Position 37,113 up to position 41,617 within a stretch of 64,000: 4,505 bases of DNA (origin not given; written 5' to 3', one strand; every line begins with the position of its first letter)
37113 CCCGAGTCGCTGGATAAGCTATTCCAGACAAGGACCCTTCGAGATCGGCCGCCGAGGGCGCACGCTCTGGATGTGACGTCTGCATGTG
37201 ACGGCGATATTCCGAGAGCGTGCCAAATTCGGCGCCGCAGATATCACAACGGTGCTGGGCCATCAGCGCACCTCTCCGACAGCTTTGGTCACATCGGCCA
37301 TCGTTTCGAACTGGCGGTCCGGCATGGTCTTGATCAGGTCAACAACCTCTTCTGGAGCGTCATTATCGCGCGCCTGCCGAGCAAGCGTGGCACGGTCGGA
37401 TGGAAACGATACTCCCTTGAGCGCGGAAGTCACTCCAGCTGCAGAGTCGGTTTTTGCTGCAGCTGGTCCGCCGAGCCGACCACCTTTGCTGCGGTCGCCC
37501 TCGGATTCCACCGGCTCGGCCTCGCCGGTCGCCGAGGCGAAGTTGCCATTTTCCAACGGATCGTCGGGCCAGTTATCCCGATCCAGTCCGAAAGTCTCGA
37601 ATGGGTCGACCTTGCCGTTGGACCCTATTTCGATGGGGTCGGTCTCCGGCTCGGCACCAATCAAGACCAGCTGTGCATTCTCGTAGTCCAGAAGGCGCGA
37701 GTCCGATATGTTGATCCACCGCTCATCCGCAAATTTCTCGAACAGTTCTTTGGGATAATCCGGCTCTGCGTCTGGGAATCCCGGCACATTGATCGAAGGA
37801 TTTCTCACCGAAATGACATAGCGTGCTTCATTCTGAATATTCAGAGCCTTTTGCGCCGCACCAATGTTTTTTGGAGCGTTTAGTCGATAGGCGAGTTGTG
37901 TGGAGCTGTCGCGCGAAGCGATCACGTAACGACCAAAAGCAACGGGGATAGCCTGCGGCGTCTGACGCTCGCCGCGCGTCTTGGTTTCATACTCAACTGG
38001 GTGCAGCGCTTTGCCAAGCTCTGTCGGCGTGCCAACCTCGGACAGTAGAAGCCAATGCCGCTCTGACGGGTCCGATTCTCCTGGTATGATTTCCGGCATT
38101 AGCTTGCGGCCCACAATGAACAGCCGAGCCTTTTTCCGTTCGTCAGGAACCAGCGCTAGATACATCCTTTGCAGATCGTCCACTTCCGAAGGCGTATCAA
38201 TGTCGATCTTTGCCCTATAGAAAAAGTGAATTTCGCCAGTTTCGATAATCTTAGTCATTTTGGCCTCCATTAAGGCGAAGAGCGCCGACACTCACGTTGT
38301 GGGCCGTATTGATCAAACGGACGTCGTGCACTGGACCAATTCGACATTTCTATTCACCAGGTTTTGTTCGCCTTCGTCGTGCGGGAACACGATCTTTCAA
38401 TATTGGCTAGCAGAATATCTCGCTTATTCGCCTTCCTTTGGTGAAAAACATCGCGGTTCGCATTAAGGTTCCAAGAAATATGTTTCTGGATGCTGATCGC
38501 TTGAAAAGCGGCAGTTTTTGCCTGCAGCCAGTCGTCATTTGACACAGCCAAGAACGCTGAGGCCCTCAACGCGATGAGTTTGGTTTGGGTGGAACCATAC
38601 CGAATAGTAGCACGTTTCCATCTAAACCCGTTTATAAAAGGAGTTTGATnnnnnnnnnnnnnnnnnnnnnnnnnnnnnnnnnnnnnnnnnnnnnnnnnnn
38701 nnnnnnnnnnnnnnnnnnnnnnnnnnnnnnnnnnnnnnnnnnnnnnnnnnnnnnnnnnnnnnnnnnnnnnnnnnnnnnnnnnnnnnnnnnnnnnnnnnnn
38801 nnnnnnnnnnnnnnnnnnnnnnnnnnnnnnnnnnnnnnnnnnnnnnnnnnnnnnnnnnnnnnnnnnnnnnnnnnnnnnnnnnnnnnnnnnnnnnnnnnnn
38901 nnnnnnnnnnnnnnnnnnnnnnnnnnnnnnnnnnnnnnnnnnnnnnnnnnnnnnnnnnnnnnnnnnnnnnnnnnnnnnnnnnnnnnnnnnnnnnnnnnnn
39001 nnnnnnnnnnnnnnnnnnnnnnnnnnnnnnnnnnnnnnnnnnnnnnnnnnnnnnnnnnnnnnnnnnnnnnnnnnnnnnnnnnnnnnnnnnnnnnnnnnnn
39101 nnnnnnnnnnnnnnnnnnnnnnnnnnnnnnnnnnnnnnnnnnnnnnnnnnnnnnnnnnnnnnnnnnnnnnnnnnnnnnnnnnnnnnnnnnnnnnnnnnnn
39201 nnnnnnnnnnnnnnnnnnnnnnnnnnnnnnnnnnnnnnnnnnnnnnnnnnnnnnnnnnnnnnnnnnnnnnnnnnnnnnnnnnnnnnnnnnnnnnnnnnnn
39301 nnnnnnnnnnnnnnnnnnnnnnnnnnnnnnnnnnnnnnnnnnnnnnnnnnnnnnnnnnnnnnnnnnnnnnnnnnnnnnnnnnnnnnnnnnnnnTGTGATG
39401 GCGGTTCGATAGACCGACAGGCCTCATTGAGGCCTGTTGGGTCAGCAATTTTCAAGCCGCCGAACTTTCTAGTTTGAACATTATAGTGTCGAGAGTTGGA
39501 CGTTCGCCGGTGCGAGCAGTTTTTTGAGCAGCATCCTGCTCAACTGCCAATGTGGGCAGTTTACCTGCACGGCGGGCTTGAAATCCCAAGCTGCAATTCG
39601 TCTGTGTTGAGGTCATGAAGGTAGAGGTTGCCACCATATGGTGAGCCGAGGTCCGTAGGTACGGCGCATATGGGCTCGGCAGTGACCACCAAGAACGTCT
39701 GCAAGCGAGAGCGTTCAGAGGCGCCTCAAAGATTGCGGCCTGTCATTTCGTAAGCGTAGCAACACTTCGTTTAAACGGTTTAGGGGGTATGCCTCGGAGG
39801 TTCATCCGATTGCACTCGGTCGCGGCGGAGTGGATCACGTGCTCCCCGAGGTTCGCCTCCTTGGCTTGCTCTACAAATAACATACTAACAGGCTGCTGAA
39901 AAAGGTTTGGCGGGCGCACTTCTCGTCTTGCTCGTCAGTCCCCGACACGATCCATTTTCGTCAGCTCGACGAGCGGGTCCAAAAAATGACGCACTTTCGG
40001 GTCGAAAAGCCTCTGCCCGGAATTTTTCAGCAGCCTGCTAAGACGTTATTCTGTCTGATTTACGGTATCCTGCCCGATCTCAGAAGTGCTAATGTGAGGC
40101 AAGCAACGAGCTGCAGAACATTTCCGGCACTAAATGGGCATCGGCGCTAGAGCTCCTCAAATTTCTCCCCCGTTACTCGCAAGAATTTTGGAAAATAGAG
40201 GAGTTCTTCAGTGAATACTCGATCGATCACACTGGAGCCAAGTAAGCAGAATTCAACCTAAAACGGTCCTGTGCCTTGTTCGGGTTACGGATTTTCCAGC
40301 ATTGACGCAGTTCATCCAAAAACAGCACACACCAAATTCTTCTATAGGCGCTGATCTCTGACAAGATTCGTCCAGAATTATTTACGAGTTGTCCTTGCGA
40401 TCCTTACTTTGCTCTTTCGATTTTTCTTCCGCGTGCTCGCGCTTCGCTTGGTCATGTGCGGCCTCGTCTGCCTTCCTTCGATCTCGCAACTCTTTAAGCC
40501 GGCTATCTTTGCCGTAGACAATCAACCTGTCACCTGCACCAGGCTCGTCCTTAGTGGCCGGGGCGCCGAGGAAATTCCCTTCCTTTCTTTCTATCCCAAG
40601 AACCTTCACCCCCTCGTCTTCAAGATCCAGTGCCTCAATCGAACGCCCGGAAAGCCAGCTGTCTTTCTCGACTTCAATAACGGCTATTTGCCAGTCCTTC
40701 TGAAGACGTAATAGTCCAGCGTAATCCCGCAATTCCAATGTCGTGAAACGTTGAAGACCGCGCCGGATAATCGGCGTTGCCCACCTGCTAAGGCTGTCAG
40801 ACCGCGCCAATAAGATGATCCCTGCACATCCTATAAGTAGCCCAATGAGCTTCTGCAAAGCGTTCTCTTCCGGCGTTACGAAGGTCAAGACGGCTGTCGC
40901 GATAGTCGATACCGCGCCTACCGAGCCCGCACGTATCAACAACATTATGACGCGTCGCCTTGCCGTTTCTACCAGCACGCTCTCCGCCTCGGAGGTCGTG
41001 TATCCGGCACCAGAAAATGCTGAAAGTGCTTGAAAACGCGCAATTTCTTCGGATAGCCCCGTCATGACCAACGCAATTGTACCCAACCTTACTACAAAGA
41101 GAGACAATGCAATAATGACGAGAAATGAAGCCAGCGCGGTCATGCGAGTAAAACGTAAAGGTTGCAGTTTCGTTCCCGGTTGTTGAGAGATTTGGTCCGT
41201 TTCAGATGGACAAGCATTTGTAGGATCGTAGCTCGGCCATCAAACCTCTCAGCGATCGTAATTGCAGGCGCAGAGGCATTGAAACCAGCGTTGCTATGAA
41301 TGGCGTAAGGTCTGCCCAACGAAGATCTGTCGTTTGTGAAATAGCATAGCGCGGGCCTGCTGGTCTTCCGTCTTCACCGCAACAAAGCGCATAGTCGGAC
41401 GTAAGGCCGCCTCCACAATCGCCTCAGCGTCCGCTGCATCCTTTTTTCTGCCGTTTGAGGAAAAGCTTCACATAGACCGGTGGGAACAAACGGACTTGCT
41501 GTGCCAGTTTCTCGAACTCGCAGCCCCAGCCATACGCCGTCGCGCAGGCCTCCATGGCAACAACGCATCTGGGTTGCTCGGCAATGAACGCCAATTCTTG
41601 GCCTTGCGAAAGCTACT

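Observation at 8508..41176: A ~33-kb island pre-wired to the general stress sigma factor EcfG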

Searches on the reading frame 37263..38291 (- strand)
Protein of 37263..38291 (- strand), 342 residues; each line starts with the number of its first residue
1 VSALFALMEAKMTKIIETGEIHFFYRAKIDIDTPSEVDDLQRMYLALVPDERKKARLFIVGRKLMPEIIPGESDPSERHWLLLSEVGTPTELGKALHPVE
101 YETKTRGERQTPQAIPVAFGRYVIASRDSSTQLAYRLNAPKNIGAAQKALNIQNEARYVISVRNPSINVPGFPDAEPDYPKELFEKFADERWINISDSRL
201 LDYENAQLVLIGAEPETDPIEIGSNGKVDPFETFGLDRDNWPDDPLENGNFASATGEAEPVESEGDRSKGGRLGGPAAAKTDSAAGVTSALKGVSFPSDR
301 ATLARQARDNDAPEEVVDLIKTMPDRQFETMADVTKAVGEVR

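Call 14: search_protein_families(library=pfam, proteins=[window:37263-38291:-], max_evalue=0.01)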
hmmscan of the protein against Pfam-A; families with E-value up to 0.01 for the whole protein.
window:37263-38291:- (342 aa): 1 family
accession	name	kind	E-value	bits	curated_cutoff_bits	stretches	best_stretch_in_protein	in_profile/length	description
PF11387.14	DUF2795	-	1.3e-16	60.6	25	1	283-335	2-54/54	Protein of unknown function (DUF2795)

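Call 45: search_dna_similar(query=window:37263-38291:-, collection=plasmids, mode=protein, max_rows=25)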
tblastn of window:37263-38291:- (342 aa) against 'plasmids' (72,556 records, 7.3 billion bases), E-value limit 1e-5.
Records with a match: 2; places in all: 2; records where one place covers at least 80% of the query: 0.
Best place of each record, by identity: <60% 2.
By first word of the organism name: Burkholderia 1; Caballeronia 1.
By predicted mobility (MOB-suite, as given by PLSDB): non-mobilizable 2.
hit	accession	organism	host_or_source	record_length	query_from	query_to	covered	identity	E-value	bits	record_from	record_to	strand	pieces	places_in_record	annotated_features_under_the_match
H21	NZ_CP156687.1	Burkholderia stagnalis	Bacterial cells,soils collected in ...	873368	247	341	28%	35.8%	3e-6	57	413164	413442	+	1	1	DUF2795 domain-containing protein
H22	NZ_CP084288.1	Caballeronia zhejiangensis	Anasa tristis,Cell culture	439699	290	340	15%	51.0%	1e-6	58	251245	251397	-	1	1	DUF2795 domain-containing protein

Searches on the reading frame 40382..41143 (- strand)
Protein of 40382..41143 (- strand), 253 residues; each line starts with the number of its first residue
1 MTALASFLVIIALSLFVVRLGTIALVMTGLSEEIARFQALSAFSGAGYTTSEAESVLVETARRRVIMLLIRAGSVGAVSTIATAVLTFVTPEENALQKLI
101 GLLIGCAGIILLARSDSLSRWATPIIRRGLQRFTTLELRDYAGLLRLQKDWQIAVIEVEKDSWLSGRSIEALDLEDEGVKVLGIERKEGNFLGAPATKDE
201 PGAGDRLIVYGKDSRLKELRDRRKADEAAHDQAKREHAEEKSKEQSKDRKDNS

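Call 14: search_protein_families(library=pfam, proteins=[window:40382-41143:-], max_evalue=0.01)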
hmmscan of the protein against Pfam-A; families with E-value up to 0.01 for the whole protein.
window:40382-41143:- (253 aa): 1 family
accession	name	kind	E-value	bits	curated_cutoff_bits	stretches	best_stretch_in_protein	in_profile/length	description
PF02080.26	TrkA_C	-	5.8e-09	36.2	27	1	154-221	2-68/71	TrkA-C domain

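Call 39: search_protein_families(library=ncbifam, proteins=[window:40382-41143:-], max_evalue=0.001)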
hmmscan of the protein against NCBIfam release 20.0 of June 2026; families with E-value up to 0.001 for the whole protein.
window:40382-41143:- (253 aa): 0 families

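Call 77: find_homologous_proteins(query=window:40382-41143:-)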
Query window:40382-41143:- (253 aa): 677 proteins with E <= 0.001 among 4280 candidates; the best 120 are listed.
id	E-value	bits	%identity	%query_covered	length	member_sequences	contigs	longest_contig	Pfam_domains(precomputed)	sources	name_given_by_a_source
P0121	2.3e-153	526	100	100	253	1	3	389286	PF02080.27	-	-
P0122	1.0e-103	364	70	98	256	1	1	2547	PF02080.27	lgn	-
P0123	7.5e-92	325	65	98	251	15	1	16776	PF02080.27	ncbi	-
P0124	8.0e-90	318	62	98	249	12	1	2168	PF02080.27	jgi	-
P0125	2.2e-89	317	61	97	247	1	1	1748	PF02080.27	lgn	-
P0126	3.0e-89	316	62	98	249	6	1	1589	PF02080.27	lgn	-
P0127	4.3e-89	316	61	98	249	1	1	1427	PF02080.27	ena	-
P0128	8.6e-89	315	61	94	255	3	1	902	PF02080.27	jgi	jgi:hypothetical protein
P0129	1.2e-88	314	61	98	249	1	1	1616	PF02080.27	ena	-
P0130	3.1e-85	303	60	98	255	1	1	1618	PF02080.27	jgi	jgi:hypothetical protein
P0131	1.8e-84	301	58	91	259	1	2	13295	PF02080.27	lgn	-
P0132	3.0e-84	300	59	92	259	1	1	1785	PF02080.27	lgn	-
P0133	6.3e-84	299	58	91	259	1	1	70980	PF02080.27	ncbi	-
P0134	1.8e-83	298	60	91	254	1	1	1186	PF02080.27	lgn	-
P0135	9.7e-82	292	57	100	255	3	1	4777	PF02080.27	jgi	-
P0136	3.3e-81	290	59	97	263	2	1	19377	PF02080.27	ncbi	ncbi:MAG: TrkA C-terminal domain-containing protein [Roseicyclus sp.]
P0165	3.7e-66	241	54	92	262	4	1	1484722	PF02080.27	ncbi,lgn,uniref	ncbi:cation:proton antiporter regulatory subunit [Qipengyuania sp. MTN3-11]|uniref:cation:proton ant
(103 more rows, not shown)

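Call 78: find_encoding_contigs(protein=P0123, flank=6000, max_places=1)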
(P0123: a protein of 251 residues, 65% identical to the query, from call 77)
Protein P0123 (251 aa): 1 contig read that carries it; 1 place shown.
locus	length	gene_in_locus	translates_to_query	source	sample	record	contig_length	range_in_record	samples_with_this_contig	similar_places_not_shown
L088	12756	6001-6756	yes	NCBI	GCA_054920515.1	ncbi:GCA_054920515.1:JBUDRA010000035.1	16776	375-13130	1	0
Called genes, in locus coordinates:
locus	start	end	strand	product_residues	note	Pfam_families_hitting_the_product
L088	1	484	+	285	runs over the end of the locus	?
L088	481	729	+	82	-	PF00550:PP-binding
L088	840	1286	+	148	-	-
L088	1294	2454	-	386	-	PF04389:Peptidase_M28, PF01546:Peptidase_M20, PF07687:M20_dimer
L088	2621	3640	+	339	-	PF00291:PALP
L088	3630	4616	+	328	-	PF02423:OCD_Mu_crystall, PF01488:Shikimate_DH (weak)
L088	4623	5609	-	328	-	PF00248:Aldo_ket_red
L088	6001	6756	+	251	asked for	PF02080:TrkA_C (weak)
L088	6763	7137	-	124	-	PF00989:PAS, PF13426:PAS_9, PF08447:PAS_3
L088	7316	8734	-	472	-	PF03098:An_peroxidase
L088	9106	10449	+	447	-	PF13458:Peripla_BP_6, PF01094:ANF_receptor, PF13433:Peripla_BP_5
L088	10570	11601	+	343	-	PF02653:BPD_transp_2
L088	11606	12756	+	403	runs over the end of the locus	PF02653:BPD_transp_2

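Call 79: find_encoding_contigs(protein=P0133, flank=6000, max_places=1)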
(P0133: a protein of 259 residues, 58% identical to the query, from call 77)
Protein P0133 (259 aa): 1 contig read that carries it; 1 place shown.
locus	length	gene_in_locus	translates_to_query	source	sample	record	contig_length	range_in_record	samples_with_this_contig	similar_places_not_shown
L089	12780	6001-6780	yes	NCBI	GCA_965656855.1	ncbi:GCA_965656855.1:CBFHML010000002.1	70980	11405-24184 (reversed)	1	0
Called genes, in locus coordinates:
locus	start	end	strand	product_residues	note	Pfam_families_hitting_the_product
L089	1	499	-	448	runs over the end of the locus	PF00275:EPSP_synthase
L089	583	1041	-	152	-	-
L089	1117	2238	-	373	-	PF00109:ketoacyl-synt (faint), PF08545:ACP_syn_III, PF08541:ACP_syn_III_C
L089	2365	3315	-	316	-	PF00389:2-Hacid_dh, PF02826:2-Hacid_dh_C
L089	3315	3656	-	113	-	PF01588:tRNA_bind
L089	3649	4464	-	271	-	PF03807:F420_oxidored, PF14748:P5CR_dimer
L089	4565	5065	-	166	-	PF10722:YbjN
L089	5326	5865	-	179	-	PF00571:CBS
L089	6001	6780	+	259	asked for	PF02080:TrkA_C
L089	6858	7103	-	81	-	PF04380:BMFP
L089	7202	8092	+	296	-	PF01790:LGT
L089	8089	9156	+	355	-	PF02636:Methyltransf_28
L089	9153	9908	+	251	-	PF02578:Cu-oxidase_4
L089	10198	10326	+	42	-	-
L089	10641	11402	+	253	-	PF13403:Hint_2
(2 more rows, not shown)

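Call 80: find_encoding_contigs(protein=P0136, flank=6000, max_places=1)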
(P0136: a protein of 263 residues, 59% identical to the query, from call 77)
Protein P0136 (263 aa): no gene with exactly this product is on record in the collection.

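Call 81: find_encoding_contigs(protein=P0165, flank=6000, max_places=1)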
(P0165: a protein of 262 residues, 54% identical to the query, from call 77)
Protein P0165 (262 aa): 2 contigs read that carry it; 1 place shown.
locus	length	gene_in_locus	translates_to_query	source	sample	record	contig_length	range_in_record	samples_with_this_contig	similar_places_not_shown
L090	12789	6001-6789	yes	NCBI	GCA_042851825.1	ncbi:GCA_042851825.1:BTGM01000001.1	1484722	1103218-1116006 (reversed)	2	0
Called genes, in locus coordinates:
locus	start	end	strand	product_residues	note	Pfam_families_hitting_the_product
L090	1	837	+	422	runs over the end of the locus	PF00108:Thiolase_N, PF02803:Thiolase_C, PF22691:Thiolase_C_1 (faint)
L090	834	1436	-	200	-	PF01613:Flavin_Reduct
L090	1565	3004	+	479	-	PF00171:Aldedh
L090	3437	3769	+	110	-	-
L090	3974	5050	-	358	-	PF00196:GerE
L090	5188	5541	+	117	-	-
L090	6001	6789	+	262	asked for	PF02080:TrkA_C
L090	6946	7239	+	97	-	-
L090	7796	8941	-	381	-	PF03576:Peptidase_S58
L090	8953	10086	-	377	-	PF01266:DAO, PF13450:NAD_binding_8 (weak), PF13738:Pyr_redox_3 (faint)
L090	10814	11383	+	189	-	-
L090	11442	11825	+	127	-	-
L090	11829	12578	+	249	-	PF03412:Peptidase_C39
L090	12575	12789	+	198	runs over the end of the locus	-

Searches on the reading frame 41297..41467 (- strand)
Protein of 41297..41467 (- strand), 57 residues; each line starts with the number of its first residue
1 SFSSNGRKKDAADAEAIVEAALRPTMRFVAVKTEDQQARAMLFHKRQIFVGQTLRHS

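Call 38: search_protein_families(library=pfam, proteins=[window:41297-41467:-], max_evalue=1)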
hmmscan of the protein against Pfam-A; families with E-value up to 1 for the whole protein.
seq(57 aa): 1 family
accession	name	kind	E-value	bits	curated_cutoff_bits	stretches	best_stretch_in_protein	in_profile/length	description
PF01548.23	DEDD_Tnp_IS110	-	0.00053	20.2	29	1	4-55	89-141/155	Transposase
